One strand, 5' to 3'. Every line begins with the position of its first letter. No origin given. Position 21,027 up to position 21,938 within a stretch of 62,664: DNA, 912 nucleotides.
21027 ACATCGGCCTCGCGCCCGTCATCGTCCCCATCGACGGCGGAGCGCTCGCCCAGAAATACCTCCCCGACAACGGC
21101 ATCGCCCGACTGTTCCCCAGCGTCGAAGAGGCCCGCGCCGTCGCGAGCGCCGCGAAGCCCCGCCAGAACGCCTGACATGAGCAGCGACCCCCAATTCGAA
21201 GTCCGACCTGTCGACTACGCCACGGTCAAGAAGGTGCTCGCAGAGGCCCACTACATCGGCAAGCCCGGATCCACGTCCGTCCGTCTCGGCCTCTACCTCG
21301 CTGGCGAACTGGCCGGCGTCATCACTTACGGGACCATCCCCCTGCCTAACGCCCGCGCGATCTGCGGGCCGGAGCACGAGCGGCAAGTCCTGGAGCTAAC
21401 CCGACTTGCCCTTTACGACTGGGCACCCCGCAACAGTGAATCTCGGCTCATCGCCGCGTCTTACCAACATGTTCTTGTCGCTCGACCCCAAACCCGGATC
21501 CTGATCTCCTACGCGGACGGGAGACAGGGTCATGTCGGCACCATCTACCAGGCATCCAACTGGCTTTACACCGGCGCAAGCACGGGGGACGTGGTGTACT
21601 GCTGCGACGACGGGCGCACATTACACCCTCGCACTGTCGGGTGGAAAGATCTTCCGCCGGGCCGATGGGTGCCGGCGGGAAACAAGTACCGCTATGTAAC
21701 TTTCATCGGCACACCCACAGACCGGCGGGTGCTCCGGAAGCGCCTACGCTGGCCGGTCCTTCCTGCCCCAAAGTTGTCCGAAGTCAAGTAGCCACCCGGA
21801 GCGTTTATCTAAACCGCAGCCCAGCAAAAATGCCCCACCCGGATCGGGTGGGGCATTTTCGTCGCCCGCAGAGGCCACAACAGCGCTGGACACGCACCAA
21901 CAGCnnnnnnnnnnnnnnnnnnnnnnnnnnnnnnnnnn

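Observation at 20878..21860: Operator-controlled, leaderless Mom-like cassette inserted antisense inside the head-gene operon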

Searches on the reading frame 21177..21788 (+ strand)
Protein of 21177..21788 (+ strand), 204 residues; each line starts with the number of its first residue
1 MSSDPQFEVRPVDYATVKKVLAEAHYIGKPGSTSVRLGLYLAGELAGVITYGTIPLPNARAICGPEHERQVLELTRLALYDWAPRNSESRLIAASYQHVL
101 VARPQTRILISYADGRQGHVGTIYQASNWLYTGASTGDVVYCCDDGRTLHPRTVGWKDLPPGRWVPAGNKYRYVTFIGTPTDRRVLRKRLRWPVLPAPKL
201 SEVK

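Call 3: search_protein_families(library=pfam, proteins=[window:21177-21788:+], max_evalue=1)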
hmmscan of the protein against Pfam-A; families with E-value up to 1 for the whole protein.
window:21177-21788:+ (204 aa): 1 family
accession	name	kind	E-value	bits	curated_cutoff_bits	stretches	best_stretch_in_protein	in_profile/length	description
PF25680.1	Mom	-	1.6e-38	132.8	27.1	1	7-157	2-152/202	Mom protein family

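Call 4: search_protein_families(library=ncbifam, proteins=[window:21177-21788:+], max_evalue=1)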
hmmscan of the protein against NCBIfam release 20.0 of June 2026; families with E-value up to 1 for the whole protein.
window:21177-21788:+ (204 aa): 0 families

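Call 5: search_protein_families(library=phrogs, proteins=[window:21177-21788:+], max_evalue=1)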
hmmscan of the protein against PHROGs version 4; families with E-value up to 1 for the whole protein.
window:21177-21788:+ (204 aa): 2 families
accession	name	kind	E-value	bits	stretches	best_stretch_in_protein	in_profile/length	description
phrog_1384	-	other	3e-42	145.8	1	6-200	20-219/245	Mom-like DNA modification protein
phrog_3339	-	DNA, RNA and nucleotide metabolism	0.044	13.8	1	6-145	363-485/536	homing endonuclease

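Call 7: search_dna_similar(query=window:21177-21788:+, collection=phages, mode=protein, max_rows=40, rows=spread)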
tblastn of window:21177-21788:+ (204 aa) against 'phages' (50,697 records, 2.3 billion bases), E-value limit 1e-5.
Records with a match: 314; places in all: 314; records where one place covers at least 80% of the query: 133.
Best place of each record, by identity: <60% 314.
By first word of the organism name: Vibrio 49; Listeria 39; Enterococcus 28; Arthrobacter 27; Proteus 18; Microbacterium 16; Aeromonas 16; Mycobacterium 15; Salmonella 14; Staphylococcus 13; and 28 more.
By host as written in the record: - 40; Listeria monocytogenes 32; Arthrobacter sp. ATCC 21022 20; Vibrio cholerae 13; Proteus mirabilis 12; Mycobacterium smegmatis mc2 155 10; Microbacterium foliorum NRRL B-24224 6; Aeromonas salmonicida 6; and 90 more.
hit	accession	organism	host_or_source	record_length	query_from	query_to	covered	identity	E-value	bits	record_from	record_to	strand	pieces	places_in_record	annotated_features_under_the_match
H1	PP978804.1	Microbacterium phage BarnCat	Microbacterium paraoxydans NRRL B-14843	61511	9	199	94%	37.4%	5e-25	107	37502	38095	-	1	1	63: acetyltransferase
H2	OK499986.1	Proteus phage vB_PmiS_NotEvenPhaged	Proteus mirabillis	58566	7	199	95%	34.0%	5e-21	96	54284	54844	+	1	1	putative DNA modification protein Mom-like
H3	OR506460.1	Enterococcus phage AS-M1_NWU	Enterococcus durans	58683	7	199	95%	34.0%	5e-21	96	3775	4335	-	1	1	DNA modification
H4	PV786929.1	Proteus phage pPM01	Proteus mirabilis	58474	7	199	95%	34.0%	2e-20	94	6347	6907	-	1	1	none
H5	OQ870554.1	Bacillus phage PSYJ-YH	Bacillus cereus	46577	3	199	96%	31.3%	6e-13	97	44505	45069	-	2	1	acetyltransferase (x2) | hypothetical protein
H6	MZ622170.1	Microbacterium phage Blett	Microbacterium foliorum NRRL B-24224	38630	2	189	92%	31.5%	1e-12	72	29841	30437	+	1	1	47: acetyltransferase | 46: ParB-like nuclease domain protein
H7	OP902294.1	Staphylococcus phage BSwM-KMM1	Staphylococcus aureus LKY-Strp01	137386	7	186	81%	35.3%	1e-9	85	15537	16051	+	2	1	hypothetical protein (x2)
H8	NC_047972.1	Microbacterium phage Appa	Microbacterium foliorum NRRL B-24224 SEA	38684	2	189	92%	30.7%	2e-11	68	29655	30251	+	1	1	47: Mom-like DNA modification protein | 46: ParB-like partition protein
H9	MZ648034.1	Mycobacterium phage Ohno789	Mycobacterium smegmatis mc2 155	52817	20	195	86%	31.5%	3e-14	76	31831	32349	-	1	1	40: acetyltransferase | 41: hypothetical protein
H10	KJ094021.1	Listeria phage LP-114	Listeria monocytogenes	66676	6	199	95%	28.2%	2e-16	82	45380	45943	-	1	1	hypothetical protein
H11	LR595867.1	Escherichia virus Mu_3F6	-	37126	5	201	97%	27.6%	7e-14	75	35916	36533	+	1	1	Protein Mom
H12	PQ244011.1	Mycobacterium phage Fastidio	Mycobacterium smegmatis mc2155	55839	20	195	86%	30.9%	1e-13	74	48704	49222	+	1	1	92: hypothetical protein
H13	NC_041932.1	Arthrobacter phage Martha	Arthrobacter sp. ATCC 21022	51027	30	198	83%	31.7%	3e-14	76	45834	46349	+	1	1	71: Mom-like DNA modification protein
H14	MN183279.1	Arthrobacter phage Zartrosa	Arthrobacter sp. ATCC 21022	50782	30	198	83%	31.7%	3e-14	76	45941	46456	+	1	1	73: acetyltransferase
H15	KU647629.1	Arthrobacter phage BarretLemon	Arthrobacter sp. ATCC 21022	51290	30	198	83%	31.7%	4e-14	76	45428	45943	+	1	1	71: acetyltransferase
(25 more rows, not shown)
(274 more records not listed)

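Call 20: find_related_loci(query=window:21177-21788:+, collection=genome_contigs, flank=6000)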
Query window:21177-21788:+ (204 aa) in genome_contigs; peptide patterns used: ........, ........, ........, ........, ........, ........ (x = any residue, [..] = any of these).
35 stretches matched a pattern; 7 encode a relative of the query (tblastn E <= 1e-3); 7 distinct loci.
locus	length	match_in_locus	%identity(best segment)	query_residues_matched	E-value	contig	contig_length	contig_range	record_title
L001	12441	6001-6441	38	8-155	8e-26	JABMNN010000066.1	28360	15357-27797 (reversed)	MAG: Chloroflexota bacterium isolate bin.216 k141_3248068, whole genome shotgun sequence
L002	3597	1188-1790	34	6-199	2e-23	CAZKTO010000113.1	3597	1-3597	MAG TPA_asm: uncultured Dehalococcoidia bacterium isolate SRP119689_co1_48 genome assembly, contig: NODE_46065_length_35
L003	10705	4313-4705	36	25-157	9e-18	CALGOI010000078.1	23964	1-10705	MAG TPA_asm: uncultured Ignavibacteriae bacterium isolate SRR7515931_bin.151_CONCOCT_v1.1_MAG genome assembly, contig: E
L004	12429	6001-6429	38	12-155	1e-24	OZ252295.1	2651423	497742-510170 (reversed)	MAG: Dehalococcoidia bacterium isolate bb6609b8-c10d-4c51-b0bf-6d14bd0032a3 genome assembly, chromosome: 1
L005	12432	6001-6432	32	9-136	2e-15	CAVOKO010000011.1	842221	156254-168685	MAG: uncultured Acidobacteriota bacterium isolate MFD00082.bin.1.133 genome assembly, contig: contig_9569, whole genome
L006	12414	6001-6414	33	14-154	2e-14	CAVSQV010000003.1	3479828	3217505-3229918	MAG: uncultured Acidobacteriota bacterium isolate MFD05747.bin.2.183 genome assembly, contig: contig_1717, whole genome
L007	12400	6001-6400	38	9-142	5e-12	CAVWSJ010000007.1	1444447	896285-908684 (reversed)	MAG: Terriglobia bacterium isolate MFD05377.bin.2.152 genome assembly, contig: contig_83920, whole genome shotgun sequen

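Call 21: find_related_loci(query=window:21177-21788:+, collection=viral_contigs, flank=6000)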
Query window:21177-21788:+ (204 aa) in viral_contigs; peptide patterns used: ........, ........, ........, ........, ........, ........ (x = any residue, [..] = any of these).
14 stretches matched a pattern; 13 encode a relative of the query (tblastn E <= 1e-3); 13 distinct loci.
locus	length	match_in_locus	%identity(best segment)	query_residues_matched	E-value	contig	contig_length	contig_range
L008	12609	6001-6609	69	2-204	6e-91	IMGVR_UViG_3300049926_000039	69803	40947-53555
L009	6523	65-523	35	7-154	1e-24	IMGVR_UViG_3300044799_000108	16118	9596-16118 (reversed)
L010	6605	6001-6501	33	1-170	2e-18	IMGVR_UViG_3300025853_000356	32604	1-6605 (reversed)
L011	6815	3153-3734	29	20-204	8e-18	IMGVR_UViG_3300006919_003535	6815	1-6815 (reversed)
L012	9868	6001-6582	29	20-204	1e-17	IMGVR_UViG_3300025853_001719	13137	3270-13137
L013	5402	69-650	29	20-204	1e-17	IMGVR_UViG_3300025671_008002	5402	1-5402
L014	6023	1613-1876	42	44-133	1e-15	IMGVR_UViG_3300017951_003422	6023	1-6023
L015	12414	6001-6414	31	17-154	3e-15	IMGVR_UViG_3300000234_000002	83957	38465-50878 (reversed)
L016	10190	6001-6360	37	36-155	6e-15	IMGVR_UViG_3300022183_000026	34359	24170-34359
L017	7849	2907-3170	41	44-133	1e-14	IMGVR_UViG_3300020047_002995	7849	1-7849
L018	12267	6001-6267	38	43-133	4e-14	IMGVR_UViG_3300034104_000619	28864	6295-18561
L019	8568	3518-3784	38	43-133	4e-14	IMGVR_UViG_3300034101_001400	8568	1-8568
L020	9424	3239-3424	48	70-133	5e-11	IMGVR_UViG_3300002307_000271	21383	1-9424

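Call 34: find_homologous_proteins(query=window:21177-21788:+, max_evalue=1e-10)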
Query window:21177-21788:+ (204 aa): 119 proteins with E <= 1e-10 among 339 candidates.
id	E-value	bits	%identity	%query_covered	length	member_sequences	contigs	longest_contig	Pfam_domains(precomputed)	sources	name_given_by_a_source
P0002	3.7e-136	470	100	100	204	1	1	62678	PF25680.2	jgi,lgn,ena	jgi:hypothetical protein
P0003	2.2e-101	356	76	96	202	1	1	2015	PF25680.2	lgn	-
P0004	3.6e-99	349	76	96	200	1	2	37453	PF25680.2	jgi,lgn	jgi:hypothetical protein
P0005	4.4e-98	345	75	98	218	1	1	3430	PF25680.2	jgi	jgi:hypothetical protein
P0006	4.2e-96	339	73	96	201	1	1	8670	PF25680.2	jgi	jgi:hypothetical protein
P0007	1.0e-95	338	74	95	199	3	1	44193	PF25680.2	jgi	jgi:hypothetical protein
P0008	2.0e-95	337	77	94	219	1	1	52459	PF25680.2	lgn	-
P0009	2.2e-94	333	73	96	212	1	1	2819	PF25680.2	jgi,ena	-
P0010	4.1e-94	332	73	94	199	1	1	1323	PF25680.2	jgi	jgi:hypothetical protein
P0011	7.7e-94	331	74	95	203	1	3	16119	PF25680.2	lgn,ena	-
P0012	7.1e-93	328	73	92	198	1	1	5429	PF25680.2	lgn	-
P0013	2.3e-92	327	73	93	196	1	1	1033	PF25680.2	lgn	-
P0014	8.1e-92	325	73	92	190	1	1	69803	PF25680.2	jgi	jgi:hypothetical protein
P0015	9.5e-92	325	71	95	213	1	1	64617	PF25680.2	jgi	jgi:hypothetical protein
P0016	4.9e-91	322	70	97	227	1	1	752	PF25680.2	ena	-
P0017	1.4e-90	321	71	95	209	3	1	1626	PF25680.2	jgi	jgi:hypothetical protein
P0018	1.4e-90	321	72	95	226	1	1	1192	PF25680.2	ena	-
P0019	5.9e-90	319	71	95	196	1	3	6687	PF25680.2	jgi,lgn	jgi:hypothetical protein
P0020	9.3e-90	318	70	94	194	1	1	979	PF25680.2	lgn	-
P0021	2.6e-89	317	68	97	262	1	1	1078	PF25680.2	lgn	-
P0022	3.4e-89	316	70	99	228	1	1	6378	PF25680.2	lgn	-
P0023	3.0e-88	313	71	95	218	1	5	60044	PF25680.2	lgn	-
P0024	2.4e-86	307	71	93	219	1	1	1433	PF25680.2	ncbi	-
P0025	7.8e-81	289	67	95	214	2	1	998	PF25680.2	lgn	-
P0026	8.5e-80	286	66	94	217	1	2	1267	PF25680.2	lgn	-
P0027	1.9e-79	284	66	94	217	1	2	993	PF25680.2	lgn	-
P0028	3.5e-77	277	64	96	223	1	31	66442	PF25680.2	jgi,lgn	jgi:hypothetical protein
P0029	3.5e-76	274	64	96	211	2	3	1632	PF25680.2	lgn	-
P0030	2.2e-75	271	64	96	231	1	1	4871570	PF25680.2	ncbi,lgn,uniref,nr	ncbi:Mom family adenine methylcarbamoylation protein [Terrabacter sp. C0L_2]|uniref:Mom family adeni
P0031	1.8e-74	268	61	94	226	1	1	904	PF25680.2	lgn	-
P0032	2.3e-74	268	61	96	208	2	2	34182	PF25680.2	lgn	-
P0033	2.6e-74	268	64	94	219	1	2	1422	PF25680.2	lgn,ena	-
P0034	3.7e-74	267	61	96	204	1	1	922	PF25680.2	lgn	-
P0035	9.5e-73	262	61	96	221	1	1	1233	PF25680.2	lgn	-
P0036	1.9e-72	262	60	94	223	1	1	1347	PF25680.2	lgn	-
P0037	6.3e-72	260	60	95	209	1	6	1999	PF25680.2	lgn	-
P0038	7.0e-72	260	62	94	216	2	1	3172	PF25680.2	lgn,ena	-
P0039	1.6e-71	258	60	94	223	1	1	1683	PF25680.2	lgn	-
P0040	1.7e-71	258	61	94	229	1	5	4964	PF25680.2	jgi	jgi:hypothetical protein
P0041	2.0e-71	258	58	96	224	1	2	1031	PF25680.2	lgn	-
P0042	2.2e-71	258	63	95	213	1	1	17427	PF25680.2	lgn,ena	-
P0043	1.1e-70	256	62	94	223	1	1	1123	PF25680.2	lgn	-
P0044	1.3e-70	256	60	96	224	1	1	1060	PF25680.2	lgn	-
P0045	1.4e-70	255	59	96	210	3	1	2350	PF25680.2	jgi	jgi:hypothetical protein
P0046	1.8e-70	255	63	94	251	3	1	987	PF25680.2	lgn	-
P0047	2.7e-70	254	60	95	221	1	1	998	PF25680.2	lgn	-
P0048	6.7e-70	253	61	94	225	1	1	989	PF25680.2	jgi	-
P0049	2.1e-69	252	59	94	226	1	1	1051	PF25680.2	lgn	-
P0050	6.1e-69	250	60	97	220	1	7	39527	PF25680.2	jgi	jgi:hypothetical protein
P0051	2.1e-68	248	60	94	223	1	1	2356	PF25680.2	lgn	-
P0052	6.8e-68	247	57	97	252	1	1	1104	PF25680.2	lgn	-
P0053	8.1e-68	246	59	94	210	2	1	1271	PF25680.2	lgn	-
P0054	6.8e-67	243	59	95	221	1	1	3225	PF25680.2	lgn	-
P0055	2.9e-65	238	58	96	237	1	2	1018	PF25680.2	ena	-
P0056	1.3e-64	236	58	92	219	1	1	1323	PF25680.2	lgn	-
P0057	3.1e-60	222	58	95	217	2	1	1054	PF25680.2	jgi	jgi:hypothetical protein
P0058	1.4e-54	203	51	94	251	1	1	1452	PF25680.2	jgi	jgi:hypothetical protein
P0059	2.8e-53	199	51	94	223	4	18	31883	PF25680.2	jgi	jgi:hypothetical protein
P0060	1.3e-52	197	45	94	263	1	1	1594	PF25680.2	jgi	jgi:hypothetical protein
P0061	1.4e-51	193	45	94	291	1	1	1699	PF25680.2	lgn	-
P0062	1.0e-46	177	47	94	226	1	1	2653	PF25680.2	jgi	jgi:hypothetical protein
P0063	4.3e-46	175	48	94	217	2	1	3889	PF25680.2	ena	-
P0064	2.8e-45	173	48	94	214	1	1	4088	PF25680.2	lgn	-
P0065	5.2e-44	169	49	94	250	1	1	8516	PF25680.2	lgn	-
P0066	4.4e-43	166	47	95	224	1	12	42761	PF25680.2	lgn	-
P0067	1.5e-42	164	63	61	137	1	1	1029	PF25680.2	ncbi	-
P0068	7.2e-42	162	44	100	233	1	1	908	PF25680.2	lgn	-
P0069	4.4e-41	159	43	98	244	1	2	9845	PF25680.2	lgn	-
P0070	7.9e-41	158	44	94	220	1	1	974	PF25680.2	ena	-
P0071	1.1e-40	158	43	95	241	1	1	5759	PF25680.2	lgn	-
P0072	1.5e-39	154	45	94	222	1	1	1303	PF25680.2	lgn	-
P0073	1.1e-36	145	45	95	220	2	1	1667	PF25680.2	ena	-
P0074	1.9e-27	114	39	94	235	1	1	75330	PF25680.2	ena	-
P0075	1.6e-26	111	40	94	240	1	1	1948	PF25680.2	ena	-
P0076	3.6e-26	110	40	96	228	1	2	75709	PF25680.2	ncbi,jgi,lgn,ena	-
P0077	1.3e-25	109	37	95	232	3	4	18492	PF25680.2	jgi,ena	-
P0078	7.8e-25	106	40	95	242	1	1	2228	PF25680.2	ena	-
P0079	8.5e-25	106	38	97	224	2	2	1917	PF25680.2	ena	-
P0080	9.9e-25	106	37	95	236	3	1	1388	PF25680.2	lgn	-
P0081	3.9e-24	104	37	95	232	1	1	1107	PF25680.2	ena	-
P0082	9.1e-24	102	37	95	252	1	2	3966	PF25680.2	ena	-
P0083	1.1e-23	102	39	95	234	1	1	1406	PF25680.2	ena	-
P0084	2.1e-23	101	37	95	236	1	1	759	PF25680.2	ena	-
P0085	4.4e-23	100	36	95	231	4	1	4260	PF25680.2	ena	-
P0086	1.5e-22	99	38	94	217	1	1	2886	PF25680.2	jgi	jgi:hypothetical protein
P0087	1.6e-22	98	35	94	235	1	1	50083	PF25680.2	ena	-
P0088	1.9e-22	98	35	93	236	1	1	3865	PF25680.2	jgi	jgi:hypothetical protein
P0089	2.0e-22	98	34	94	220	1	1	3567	PF25680.2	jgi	jgi:hypothetical protein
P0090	2.9e-22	98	36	95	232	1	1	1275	PF25680.2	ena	-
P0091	3.9e-22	97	36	92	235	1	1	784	PF25680.2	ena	-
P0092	1.8e-21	95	36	89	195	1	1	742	PF25680.2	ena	-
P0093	7.8e-21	93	35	98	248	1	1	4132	PF25680.2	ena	-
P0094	9.5e-21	93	37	88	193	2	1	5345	PF25680.2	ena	-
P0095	9.6e-21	93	34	94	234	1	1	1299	PF25680.2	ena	-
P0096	1.7e-20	92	31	95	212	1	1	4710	PF25680.2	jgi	-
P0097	1.7e-20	92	39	80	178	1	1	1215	PF25680.2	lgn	-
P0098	2.1e-20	91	37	94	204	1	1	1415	PF25680.2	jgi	jgi:hypothetical protein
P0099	9.1e-20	89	35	97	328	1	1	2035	PF25680.2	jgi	jgi:hypothetical protein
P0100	1.3e-19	89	35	98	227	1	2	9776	PF25680.2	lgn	-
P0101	4.7e-19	87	31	95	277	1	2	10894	PF25680.2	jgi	jgi:hypothetical protein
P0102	2.6e-18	85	34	96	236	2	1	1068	PF25680.2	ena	-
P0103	3.0e-18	84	41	65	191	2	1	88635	PF25680.2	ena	-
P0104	1.8e-17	82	36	97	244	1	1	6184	PF25680.2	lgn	-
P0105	6.1e-17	80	35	81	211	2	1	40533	PF25680.2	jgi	-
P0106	7.0e-17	80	33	98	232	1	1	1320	PF25680.2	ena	-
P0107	2.4e-16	78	39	64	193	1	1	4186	PF25680.2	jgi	-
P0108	6.2e-16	77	36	83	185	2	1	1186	PF25680.2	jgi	-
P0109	5.0e-15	74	33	94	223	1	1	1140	PF25680.2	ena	-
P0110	1.1e-14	73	29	85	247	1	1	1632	PF25680.2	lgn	-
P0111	2.0e-14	72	32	95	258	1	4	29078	PF25680.2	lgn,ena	-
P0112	2.3e-14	72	31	95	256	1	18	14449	PF25680.2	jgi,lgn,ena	-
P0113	4.5e-14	71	31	95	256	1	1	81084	PF25680.2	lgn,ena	-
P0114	5.8e-14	70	41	64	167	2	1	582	PF25680.2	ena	-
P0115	7.2e-14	70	38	66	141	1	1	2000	PF25680.2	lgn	-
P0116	1.4e-13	69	30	98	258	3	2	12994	PF25680.2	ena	-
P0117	6.0e-13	67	32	99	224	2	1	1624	PF25680.2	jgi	-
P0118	8.0e-13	67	32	96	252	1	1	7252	PF25680.2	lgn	-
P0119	5.3e-12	64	37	70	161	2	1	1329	PF25680.2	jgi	jgi:hypothetical protein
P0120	2.6e-11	62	29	94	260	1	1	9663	PF25680.2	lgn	-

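Call 35: find_encoding_contigs(protein=P0008, flank=5000, max_places=2)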
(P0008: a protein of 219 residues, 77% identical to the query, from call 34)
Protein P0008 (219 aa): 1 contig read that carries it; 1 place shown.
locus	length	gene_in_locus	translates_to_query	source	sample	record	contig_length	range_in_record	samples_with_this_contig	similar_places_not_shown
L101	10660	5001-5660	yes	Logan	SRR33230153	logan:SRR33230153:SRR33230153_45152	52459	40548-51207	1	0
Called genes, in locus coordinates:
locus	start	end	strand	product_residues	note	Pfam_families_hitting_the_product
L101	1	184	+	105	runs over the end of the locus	-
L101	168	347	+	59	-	-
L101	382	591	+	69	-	-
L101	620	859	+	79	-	-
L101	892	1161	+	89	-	-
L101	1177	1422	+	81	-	-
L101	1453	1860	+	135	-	-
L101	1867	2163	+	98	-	-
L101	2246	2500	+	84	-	PF07866:DUF1653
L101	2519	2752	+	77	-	-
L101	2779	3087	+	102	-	-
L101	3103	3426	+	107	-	-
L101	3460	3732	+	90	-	-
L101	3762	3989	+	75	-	-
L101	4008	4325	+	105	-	-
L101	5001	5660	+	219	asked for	PF25680:Mom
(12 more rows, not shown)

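Call 36: find_encoding_contigs(protein=P0004, flank=5000, max_places=2)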
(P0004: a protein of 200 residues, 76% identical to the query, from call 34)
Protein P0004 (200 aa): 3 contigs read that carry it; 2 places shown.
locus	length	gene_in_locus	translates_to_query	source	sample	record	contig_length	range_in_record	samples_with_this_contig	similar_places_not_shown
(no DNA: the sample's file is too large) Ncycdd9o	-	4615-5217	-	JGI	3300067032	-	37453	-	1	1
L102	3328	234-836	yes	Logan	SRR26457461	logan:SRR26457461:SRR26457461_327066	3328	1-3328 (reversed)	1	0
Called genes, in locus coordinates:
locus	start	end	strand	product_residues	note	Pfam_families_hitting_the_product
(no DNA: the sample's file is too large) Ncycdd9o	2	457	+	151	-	?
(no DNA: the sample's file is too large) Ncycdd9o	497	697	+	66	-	-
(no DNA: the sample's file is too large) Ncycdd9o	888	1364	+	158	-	PF05866:RusA (weak)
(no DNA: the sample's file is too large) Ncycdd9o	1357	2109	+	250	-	-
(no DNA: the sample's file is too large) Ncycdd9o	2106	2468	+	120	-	-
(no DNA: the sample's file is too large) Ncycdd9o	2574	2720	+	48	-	-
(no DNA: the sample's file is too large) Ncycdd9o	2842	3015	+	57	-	-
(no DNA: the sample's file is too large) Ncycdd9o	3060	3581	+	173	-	PF04545:Sigma70_r4, PF08281:Sigma70_r4_2 (weak)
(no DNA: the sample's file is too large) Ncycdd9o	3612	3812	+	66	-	-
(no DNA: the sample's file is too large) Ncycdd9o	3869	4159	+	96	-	-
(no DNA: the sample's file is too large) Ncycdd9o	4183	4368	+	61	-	-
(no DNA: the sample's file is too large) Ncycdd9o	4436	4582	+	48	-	-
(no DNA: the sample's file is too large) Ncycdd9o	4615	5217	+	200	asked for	PF25680:Mom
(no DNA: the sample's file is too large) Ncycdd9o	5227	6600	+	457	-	PF03237:Terminase_6N (weak), PF04466:Terminase_3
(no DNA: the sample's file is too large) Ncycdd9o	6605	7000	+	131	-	-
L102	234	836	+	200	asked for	PF25680:Mom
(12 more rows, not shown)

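Call 37: find_encoding_contigs(protein=P0007, flank=5000, max_places=2)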
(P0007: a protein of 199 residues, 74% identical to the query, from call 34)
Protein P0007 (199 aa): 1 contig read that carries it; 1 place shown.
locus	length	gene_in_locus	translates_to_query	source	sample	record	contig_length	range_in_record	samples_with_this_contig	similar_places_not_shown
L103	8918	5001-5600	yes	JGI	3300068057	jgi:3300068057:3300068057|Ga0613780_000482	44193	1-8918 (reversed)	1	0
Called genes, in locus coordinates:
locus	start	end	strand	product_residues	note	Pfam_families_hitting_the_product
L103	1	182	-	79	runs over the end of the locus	-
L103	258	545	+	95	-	-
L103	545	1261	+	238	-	PF02086:MethyltransfD12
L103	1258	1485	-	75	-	-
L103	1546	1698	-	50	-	-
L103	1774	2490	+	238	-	PF02086:MethyltransfD12 (weak)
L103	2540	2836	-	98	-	-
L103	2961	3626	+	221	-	-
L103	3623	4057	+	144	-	-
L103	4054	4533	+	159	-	PF05866:RusA (faint)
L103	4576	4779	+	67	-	-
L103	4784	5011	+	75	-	-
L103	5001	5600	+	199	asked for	PF25680:Mom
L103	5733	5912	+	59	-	-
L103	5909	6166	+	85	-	-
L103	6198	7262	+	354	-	PF00145:DNA_methylase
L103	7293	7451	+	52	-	-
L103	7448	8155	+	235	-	-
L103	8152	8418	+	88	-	-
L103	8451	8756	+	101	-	-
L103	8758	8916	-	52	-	?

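Call 42: search_solved_structures(query=window:21177-21788:+, max_evalue=0.01, show_alignments=2)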
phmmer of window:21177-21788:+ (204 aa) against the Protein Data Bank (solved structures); distinct sequences matched with E-value up to 0.01: 1.
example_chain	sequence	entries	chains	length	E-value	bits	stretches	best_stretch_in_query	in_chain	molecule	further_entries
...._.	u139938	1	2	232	1.6e-14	57.5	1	16-155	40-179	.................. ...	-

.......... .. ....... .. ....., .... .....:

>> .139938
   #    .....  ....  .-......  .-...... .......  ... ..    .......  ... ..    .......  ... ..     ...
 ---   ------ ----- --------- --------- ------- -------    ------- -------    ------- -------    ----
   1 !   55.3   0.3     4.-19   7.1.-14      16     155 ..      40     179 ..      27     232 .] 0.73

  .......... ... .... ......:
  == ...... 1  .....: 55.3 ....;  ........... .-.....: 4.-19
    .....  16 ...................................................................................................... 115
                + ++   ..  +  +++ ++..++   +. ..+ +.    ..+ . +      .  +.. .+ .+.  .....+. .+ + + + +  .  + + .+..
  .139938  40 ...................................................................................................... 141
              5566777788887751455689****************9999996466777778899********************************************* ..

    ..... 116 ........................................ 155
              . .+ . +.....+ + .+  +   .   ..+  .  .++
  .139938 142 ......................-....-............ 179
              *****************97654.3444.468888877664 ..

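Call 43: get_annotated_region(hit=H11, flank=600)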
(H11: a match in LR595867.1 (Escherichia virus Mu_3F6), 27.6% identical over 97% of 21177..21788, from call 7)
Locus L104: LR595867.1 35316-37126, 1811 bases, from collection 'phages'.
description: Escherichia virus Mu_3F6 genome assembly, chromosome: 1.
organism: Escherichia virus Mu_3F6 (NCBI taxid 2686059)
taxonomy: Viruses; Duplodnaviria; Heunggongvirae; Uroviricota; Caudoviricetes; Muvirus
host: -; source: -; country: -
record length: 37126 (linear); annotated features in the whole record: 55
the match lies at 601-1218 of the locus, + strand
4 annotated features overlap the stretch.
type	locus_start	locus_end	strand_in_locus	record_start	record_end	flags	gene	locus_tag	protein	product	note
CDS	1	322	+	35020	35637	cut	-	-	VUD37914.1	Phage DNA invertase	-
CDS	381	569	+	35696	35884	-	-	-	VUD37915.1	Com, translational modulator of Mom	-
CDS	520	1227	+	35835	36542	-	-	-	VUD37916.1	Protein Mom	-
CDS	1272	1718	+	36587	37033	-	-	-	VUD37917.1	hypothetical protein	-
